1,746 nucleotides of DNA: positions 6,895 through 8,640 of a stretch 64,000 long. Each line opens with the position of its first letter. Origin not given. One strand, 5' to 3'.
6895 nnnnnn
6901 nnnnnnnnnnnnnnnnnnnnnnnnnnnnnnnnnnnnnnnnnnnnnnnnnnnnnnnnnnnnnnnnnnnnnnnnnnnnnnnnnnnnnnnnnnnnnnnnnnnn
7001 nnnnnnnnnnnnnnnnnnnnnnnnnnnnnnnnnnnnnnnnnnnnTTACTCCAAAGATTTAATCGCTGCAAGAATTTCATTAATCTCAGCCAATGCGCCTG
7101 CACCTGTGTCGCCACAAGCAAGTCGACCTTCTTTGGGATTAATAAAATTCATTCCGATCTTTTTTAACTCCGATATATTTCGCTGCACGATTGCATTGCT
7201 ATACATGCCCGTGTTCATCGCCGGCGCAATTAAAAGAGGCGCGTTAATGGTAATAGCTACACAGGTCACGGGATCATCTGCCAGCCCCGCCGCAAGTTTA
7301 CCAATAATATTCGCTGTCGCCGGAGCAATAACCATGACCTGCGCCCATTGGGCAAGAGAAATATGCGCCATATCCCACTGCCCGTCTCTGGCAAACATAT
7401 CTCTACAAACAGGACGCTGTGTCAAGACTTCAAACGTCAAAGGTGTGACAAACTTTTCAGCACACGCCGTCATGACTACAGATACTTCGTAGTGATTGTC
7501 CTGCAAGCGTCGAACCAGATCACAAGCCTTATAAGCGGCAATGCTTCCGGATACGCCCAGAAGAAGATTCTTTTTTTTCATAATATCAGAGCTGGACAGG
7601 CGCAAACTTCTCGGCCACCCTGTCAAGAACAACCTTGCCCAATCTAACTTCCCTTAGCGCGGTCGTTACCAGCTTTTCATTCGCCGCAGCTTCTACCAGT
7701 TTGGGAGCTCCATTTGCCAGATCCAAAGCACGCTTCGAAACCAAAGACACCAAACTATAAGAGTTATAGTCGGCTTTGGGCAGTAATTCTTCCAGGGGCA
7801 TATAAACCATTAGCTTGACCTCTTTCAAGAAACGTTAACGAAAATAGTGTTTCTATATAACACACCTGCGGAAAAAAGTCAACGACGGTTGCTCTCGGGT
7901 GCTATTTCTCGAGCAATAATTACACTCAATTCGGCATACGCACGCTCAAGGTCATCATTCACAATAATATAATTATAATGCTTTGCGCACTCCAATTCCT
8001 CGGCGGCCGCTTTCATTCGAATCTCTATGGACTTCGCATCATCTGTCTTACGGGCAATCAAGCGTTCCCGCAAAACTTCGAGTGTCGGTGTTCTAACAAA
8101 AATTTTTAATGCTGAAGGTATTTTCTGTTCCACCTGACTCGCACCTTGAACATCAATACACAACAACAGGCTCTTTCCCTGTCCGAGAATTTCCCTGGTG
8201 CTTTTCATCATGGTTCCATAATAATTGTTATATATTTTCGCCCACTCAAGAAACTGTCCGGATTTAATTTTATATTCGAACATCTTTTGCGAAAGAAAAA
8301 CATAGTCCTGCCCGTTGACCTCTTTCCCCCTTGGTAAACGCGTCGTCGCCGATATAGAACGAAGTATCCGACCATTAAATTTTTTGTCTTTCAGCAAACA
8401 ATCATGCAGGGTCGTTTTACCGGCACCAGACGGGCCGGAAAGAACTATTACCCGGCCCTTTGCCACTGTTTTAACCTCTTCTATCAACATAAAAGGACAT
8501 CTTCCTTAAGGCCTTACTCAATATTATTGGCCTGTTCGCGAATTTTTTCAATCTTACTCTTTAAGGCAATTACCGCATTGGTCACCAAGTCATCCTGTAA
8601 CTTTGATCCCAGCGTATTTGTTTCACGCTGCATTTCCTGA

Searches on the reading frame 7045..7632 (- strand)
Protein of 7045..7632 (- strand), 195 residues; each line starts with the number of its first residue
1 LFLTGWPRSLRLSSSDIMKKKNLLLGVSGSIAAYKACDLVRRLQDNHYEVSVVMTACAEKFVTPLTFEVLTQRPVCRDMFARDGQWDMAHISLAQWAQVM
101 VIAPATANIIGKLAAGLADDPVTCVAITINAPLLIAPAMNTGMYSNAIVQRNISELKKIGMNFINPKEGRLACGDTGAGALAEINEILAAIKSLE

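Call 20: search_protein_families(library=pfam, proteins=[window:7045-7632:-], max_evalue=0.1)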
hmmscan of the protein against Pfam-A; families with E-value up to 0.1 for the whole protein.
window:7045-7632:- (195 aa): 1 family
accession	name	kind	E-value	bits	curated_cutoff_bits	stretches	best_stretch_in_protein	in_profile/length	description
PF02441.25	Flavoprotein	-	1.4e-33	116.2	22.7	1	21-191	1-158/162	Flavoprotein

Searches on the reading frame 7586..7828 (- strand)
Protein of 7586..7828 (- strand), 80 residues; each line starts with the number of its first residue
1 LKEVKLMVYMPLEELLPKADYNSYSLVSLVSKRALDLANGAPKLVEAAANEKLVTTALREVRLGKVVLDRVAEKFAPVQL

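Call 20: search_protein_families(library=pfam, proteins=[window:7586-7828:-], max_evalue=0.1)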
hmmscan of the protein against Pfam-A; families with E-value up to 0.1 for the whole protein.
window:7586-7828:- (80 aa): 1 family
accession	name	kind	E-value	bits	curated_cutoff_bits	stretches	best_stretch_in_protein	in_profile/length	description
PF01192.27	RNA_pol_Rpb6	-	1e-10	41.9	26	1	22-66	8-51/53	RNA polymerase Rpb6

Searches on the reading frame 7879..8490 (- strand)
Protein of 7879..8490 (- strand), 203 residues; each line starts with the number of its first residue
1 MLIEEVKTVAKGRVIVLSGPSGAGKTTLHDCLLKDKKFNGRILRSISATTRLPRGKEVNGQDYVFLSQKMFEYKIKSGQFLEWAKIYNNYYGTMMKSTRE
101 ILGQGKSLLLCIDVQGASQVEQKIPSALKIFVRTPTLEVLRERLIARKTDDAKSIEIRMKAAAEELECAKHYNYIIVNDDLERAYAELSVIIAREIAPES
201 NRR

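Call 7: search_protein_families(library=pfam, proteins=[window:7879-8490:-], max_evalue=0.01)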
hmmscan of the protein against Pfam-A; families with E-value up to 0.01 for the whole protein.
window:7879-8490:- (203 aa): 11 families
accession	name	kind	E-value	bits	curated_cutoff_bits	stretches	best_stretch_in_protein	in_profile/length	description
PF00625.27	Guanylate_kin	-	1.1e-46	159.3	25.2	1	12-193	2-180/182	Guanylate kinase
PF00005.33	ABC_tran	-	2.4e-06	28.6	25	1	8-68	7-73/137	ABC transporter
PF13238.12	AAA_18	-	5.1e-05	24.2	29.4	1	15-156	1-120/128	AAA domain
PF03193.22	RsgA_GTPase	-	0.00015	22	30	1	3-38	97-132/174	RsgA GTPase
PF20720.3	nSTAND3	-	0.00025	21.2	27.2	1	7-41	12-46/155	Novel STAND NTPase 3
PF13671.12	AAA_33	-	0.00043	21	27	1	14-160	1-131/143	AAA domain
PF13191.12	AAA_16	-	0.00056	20.9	32.6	1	7-34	17-46/167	AAA ATPase domain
PF25199.1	nSTAND_NTPase5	-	0.00067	19.9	34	0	5-28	34-57/145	Novel STAND NTPase 5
PF07693.20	KAP_NTPase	-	0.0016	18.2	20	1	9-187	17-166/293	KAP family P-loop domain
PF02367.23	TsaE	-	0.002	18.5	26.6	1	7-40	16-49/128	Threonylcarbamoyl adenosine biosynthesis protein TsaE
PF13555.12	AAA_29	-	0.0045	17.1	27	1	10-32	21-42/61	P-loop containing region of AAA domain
